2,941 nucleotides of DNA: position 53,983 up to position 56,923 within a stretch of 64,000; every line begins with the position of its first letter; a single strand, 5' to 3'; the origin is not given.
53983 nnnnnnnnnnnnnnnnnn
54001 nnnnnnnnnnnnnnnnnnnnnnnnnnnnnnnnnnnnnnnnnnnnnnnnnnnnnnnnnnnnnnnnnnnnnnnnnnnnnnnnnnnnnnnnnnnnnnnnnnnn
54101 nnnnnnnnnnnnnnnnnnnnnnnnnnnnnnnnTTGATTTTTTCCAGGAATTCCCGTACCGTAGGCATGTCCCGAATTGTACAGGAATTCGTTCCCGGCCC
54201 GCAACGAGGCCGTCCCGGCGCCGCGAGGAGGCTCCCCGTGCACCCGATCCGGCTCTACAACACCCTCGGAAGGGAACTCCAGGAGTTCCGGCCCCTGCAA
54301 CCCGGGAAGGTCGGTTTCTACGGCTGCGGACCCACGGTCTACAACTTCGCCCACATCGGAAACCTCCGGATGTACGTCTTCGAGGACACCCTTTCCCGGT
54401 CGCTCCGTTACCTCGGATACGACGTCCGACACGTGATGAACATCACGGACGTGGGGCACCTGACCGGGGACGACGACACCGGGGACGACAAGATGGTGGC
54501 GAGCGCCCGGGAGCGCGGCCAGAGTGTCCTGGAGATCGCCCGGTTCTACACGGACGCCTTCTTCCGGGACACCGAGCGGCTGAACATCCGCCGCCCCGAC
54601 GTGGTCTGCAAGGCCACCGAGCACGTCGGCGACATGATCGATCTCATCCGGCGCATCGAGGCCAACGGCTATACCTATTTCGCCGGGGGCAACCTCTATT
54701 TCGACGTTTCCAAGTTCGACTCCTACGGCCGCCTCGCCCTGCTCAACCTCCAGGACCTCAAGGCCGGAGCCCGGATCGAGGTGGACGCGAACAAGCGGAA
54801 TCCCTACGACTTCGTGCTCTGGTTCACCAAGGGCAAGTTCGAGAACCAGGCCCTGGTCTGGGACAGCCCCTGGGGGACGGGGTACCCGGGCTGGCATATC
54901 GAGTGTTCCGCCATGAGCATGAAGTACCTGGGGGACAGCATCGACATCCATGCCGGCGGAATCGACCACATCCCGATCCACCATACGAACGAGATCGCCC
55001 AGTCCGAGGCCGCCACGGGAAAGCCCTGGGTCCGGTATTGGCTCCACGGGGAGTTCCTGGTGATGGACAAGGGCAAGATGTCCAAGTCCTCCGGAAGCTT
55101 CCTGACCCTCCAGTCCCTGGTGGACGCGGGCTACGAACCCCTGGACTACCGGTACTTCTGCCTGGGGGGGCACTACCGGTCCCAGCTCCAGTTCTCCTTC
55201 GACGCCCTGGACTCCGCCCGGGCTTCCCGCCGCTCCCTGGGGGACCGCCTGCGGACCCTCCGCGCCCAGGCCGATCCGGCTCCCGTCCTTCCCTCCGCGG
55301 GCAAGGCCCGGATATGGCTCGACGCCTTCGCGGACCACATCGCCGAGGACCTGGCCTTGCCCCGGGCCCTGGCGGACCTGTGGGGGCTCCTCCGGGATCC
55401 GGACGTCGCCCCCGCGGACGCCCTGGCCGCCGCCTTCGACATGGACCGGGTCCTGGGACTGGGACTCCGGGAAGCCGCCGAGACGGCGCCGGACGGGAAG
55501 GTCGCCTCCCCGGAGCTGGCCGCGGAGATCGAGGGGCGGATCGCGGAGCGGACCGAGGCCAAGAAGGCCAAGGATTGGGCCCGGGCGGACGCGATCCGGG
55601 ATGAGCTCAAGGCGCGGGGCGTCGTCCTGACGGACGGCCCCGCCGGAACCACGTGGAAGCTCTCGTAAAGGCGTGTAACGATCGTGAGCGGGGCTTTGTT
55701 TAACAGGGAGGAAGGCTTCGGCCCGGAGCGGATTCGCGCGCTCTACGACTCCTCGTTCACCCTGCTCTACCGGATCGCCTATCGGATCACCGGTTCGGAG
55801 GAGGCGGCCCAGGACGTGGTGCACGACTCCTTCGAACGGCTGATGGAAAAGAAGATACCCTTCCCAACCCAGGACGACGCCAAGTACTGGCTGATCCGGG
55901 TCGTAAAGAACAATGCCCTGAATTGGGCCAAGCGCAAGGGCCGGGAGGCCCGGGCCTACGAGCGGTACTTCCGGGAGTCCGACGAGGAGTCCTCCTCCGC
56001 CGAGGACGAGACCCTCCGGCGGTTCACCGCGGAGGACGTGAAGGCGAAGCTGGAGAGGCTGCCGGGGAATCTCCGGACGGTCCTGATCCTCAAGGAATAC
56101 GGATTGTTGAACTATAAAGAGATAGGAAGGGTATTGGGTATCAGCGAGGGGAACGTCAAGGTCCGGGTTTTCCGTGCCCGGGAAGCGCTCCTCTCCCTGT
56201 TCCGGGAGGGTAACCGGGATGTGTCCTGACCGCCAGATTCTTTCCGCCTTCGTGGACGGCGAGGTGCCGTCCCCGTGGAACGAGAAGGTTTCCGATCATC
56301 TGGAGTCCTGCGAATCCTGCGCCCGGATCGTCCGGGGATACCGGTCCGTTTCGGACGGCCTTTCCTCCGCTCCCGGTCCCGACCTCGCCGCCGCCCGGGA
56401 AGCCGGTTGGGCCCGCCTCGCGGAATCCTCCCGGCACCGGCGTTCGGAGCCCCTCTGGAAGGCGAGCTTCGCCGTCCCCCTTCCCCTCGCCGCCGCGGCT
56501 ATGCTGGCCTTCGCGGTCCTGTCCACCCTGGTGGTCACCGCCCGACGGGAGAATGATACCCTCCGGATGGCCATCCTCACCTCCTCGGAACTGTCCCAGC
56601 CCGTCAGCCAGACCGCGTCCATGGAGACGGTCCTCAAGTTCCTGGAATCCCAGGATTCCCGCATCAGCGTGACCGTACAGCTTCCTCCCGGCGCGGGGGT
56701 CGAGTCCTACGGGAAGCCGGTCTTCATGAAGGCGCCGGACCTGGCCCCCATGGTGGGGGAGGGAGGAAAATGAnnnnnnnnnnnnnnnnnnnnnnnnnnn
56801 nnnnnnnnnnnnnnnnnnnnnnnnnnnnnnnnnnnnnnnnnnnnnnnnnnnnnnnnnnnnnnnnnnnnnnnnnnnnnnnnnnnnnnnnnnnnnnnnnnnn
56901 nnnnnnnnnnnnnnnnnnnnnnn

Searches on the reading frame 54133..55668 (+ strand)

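Call 78: search_protein_families(library=pfam, proteins=[window:54133-55668:+])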
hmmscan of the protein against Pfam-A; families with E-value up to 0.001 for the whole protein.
window:54133-55668:+ (511 aa): 4 families
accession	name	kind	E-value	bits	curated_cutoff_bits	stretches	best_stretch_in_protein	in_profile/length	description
PF01406.26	tRNA-synt_1e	-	1.6e-97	327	27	1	52-362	2-299/301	tRNA synthetases class I (C) catalytic domain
PF09334.17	tRNA-synt_1g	-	2.4e-09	36.9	20.1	1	71-191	12-123/391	tRNA synthetases class I (M)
PF23493.1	CysS_C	-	4e-08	33.7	23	1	460-508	2-50/51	Cysteinyl-tRNA ligase anticodon binding domain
PF01921.24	tRNA-synt_1f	-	0.00011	21.7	27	0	263-359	228-325/360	tRNA synthetases class I (K)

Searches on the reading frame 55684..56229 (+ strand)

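Call 78: search_protein_families(library=pfam, proteins=[window:55684-56229:+])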
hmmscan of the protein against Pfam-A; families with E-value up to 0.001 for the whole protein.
window:55684-56229:+ (181 aa): 4 families
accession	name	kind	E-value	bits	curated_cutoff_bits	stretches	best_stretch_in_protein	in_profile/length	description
PF08281.18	Sigma70_r4_2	-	3.9e-13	49.3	25.7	1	119-169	4-54/54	Sigma-70, region 4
PF04542.20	Sigma70_r2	-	9.2e-11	41.8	24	1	21-87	2-70/71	Sigma-70 region 2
PF04545.22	Sigma70_r4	-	2.2e-08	33.9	24.1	1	123-169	2-48/50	Sigma-70, region 4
PF22029.2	PhyR_sigma2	-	0.00028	21.3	27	1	30-73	10-53/55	Sigma2 domain of PhyR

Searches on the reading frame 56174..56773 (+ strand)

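Call 78: search_protein_families(library=pfam, proteins=[window:56174-56773:+])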
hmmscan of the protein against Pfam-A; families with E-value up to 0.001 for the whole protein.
window:56174-56773:+ (199 aa): 1 family
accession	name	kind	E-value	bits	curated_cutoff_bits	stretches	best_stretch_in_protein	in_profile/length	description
PF13490.11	zf-HC2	-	7.1e-05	23.3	22.2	1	21-50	6-35/35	Putative zinc-finger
